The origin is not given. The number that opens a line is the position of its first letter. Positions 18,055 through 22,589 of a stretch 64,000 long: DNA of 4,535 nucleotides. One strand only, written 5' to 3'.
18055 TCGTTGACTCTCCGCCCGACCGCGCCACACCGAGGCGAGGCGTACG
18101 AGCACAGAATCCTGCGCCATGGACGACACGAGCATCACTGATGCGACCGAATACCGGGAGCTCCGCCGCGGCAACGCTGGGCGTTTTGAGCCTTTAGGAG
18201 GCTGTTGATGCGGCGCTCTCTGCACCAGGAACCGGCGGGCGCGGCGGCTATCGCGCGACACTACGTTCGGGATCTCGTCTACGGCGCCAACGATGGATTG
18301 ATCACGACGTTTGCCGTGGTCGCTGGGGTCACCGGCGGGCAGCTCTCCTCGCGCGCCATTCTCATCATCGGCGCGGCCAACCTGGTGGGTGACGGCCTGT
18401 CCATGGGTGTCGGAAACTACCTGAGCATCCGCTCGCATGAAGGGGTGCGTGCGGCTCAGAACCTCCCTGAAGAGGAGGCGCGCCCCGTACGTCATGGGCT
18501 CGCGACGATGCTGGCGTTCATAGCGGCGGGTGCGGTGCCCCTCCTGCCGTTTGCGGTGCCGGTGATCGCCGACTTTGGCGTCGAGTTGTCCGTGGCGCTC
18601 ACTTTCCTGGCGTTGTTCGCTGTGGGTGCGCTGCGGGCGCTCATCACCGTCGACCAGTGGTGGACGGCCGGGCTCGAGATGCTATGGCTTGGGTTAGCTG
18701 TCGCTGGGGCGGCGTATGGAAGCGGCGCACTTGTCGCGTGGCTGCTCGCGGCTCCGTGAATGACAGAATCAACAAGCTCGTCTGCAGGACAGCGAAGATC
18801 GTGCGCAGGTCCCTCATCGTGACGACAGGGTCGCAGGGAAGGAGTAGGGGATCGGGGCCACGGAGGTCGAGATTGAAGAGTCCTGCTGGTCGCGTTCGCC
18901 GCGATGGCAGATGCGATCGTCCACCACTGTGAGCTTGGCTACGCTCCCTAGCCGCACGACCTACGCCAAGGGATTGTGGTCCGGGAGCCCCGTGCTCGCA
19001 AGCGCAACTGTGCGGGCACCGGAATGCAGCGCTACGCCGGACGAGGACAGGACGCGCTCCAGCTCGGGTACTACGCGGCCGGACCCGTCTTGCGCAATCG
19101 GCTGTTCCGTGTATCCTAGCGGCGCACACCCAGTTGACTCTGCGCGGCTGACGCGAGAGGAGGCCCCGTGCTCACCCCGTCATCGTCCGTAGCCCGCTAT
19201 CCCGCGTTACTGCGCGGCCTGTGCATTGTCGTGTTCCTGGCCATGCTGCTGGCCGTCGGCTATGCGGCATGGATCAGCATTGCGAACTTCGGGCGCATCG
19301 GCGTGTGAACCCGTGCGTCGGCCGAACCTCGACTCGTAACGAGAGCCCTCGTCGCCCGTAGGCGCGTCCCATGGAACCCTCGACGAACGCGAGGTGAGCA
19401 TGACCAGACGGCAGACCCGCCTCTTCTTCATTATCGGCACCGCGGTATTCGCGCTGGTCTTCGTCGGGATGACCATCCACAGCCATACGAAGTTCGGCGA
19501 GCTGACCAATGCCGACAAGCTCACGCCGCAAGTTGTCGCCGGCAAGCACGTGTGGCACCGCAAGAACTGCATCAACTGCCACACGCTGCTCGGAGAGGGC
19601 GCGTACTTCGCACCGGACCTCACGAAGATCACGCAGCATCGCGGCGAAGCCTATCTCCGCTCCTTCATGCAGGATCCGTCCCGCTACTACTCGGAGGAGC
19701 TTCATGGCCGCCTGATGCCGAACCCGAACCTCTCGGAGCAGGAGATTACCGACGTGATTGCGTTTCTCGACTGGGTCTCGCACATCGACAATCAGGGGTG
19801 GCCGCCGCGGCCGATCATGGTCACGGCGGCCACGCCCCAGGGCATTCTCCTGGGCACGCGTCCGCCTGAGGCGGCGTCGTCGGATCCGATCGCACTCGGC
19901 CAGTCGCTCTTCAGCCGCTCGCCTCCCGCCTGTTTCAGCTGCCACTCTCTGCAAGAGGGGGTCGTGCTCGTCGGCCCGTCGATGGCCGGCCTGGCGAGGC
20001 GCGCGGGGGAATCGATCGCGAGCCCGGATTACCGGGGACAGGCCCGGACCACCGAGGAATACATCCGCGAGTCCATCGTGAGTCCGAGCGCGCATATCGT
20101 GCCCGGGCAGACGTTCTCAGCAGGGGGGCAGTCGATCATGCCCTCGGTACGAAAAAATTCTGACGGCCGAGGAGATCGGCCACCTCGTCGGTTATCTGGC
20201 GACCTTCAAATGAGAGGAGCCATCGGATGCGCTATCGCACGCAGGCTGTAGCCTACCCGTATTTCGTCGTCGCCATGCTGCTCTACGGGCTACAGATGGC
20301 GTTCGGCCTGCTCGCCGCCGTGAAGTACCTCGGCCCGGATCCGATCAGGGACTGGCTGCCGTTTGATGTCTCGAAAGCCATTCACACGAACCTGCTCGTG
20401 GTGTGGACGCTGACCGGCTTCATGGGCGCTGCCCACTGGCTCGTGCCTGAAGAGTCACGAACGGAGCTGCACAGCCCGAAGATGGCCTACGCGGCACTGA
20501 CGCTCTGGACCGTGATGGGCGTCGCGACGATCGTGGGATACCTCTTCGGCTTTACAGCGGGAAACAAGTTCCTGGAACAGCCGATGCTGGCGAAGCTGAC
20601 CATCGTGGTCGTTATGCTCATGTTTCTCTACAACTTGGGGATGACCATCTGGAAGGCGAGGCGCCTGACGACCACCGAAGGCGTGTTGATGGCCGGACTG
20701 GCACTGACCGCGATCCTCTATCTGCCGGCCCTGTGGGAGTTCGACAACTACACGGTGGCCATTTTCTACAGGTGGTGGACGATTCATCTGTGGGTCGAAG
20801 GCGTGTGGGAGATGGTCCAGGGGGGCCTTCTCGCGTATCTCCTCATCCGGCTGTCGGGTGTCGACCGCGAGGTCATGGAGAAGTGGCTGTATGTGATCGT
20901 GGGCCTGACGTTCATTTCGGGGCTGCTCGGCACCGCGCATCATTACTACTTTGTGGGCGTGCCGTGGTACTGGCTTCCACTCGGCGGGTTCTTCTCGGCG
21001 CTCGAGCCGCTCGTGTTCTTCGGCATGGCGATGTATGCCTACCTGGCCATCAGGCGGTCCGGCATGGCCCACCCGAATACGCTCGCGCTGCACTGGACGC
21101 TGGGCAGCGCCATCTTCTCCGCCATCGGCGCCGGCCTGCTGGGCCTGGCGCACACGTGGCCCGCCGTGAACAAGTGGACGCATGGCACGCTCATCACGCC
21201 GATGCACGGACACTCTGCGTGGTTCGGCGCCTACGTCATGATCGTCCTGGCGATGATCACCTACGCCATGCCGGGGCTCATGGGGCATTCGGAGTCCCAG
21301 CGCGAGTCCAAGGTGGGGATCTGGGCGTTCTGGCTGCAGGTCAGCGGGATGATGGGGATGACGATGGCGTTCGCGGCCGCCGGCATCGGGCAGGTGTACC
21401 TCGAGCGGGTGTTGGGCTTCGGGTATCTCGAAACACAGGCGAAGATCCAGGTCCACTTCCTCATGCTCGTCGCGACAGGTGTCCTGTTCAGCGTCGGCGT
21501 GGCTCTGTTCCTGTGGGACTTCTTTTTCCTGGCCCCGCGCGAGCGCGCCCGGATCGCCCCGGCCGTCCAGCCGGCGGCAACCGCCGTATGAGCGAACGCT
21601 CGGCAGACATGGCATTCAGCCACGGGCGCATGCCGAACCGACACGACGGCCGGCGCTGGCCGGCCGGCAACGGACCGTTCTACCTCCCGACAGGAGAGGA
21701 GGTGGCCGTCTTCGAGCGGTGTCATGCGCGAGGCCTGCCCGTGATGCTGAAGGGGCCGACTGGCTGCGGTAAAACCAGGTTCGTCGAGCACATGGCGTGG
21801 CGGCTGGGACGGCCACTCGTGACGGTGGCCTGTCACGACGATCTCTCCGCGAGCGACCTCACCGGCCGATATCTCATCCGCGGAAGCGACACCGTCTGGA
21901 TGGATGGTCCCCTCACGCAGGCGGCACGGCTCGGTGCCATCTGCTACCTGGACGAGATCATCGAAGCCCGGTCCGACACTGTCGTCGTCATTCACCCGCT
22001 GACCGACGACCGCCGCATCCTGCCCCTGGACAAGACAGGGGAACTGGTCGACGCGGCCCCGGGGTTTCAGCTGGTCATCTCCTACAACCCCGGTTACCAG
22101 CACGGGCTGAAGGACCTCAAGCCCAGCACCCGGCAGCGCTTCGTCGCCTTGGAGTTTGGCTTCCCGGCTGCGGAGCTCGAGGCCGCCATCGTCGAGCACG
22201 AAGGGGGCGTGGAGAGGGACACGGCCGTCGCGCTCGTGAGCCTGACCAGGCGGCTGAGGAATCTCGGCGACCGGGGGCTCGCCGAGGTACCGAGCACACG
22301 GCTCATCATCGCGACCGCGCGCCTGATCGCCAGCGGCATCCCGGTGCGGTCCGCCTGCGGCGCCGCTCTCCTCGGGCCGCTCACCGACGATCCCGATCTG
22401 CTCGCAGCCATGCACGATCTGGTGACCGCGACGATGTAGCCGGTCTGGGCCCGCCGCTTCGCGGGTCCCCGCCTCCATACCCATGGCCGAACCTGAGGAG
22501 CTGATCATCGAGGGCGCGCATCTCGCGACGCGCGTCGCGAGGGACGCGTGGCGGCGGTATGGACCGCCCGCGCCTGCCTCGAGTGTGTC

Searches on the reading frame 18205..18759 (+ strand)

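Call 24: search_protein_families(library=pfam, proteins=[window:18205-18759:+], max_evalue=0.001)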
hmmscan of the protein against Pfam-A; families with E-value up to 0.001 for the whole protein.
window:18205-18759:+ (184 aa): 1 family
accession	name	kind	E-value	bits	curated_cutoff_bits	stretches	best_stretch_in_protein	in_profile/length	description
PF01988.24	VIT1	-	4.1e-36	125.3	28.1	2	21-85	1-66/214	VIT family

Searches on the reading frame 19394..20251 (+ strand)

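Call 8: search_protein_families(library=pfam, proteins=[window:19394-20251:+], max_evalue=0.001)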
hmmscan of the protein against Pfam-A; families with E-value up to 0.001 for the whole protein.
window:19394-20251:+ (285 aa): 3 families
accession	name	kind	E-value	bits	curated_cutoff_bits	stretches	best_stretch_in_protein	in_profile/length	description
PF00034.26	Cytochrom_C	-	7e-16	59.8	21.3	1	48-128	2-89/90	Cytochrome c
PF13442.11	Cytochrome_CBB3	-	1.6e-07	32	27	0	48-125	4-68/68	Cytochrome C oxidase, cbb3-type, subunit III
PF22085.1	NorB_cytochrome_c-like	-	3.7e-05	24.6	29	1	46-92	17-63/181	Nitric oxide reductase subunit B, cytochrome c-like domain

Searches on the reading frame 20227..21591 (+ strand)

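Call 8: search_protein_families(library=pfam, proteins=[window:20227-21591:+], max_evalue=0.001)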
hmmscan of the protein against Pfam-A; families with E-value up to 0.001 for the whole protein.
window:20227-21591:+ (454 aa): 1 family
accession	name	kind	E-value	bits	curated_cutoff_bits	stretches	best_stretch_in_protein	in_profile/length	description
PF00115.25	COX1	-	1.7e-53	182.5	34.8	1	8-418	2-434/436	Cytochrome C and Quinol oxidase polypeptide I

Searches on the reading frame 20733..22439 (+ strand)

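Call 8: search_protein_families(library=pfam, proteins=[window:20733-22439:+], max_evalue=0.001)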
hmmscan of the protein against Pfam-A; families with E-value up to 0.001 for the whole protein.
window:20733-22439:+ (568 aa): 2 families
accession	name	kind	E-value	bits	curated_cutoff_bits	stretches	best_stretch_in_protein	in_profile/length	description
PF07728.20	AAA_5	-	2.7e-35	121.8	22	1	336-470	1-139/139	AAA domain (dynein-related subfamily)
PF08406.16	CbbQ_C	-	9.1e-27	93.5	20.6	1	483-566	1-84/85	CbbQ/NirQ/NorQ C-terminal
